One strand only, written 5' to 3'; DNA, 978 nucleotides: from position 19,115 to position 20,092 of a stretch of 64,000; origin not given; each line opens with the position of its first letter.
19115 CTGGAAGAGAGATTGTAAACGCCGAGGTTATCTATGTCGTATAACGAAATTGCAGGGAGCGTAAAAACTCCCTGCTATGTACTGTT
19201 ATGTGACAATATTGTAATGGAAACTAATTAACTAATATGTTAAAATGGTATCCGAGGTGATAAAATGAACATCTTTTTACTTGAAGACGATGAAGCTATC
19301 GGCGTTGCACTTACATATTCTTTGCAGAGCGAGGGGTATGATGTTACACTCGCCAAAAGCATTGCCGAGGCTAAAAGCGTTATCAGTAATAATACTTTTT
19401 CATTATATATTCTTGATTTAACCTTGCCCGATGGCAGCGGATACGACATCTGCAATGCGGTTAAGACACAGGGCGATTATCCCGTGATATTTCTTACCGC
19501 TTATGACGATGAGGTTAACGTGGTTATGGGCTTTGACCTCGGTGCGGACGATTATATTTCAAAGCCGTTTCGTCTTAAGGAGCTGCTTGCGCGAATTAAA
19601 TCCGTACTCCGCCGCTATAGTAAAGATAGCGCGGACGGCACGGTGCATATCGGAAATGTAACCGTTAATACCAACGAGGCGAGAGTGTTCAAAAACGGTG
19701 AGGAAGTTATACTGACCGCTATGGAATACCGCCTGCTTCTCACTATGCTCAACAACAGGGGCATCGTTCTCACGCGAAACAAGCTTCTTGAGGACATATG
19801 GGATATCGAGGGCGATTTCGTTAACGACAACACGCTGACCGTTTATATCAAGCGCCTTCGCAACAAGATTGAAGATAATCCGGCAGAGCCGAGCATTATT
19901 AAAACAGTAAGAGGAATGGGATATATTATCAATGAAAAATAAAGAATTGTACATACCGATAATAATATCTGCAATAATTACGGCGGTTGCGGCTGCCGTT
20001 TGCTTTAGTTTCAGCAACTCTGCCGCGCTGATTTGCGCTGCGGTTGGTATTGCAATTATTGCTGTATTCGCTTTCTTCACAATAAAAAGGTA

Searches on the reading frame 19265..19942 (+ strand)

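Call 93: search_protein_families(library=pfam, proteins=[window:19265-19942:+], max_evalue=0.001)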
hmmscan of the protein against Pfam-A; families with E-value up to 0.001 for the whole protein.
window:19265-19942:+ (225 aa): 2 families
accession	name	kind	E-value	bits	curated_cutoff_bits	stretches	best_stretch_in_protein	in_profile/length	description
PF00486.34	Trans_reg_C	-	1.8e-25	89.3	26.2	1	145-221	1-76/77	Transcriptional regulatory protein, C terminal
PF00072.30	Response_reg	-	1.5e-23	83.5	30.2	1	3-112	1-111/111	Response regulator receiver domain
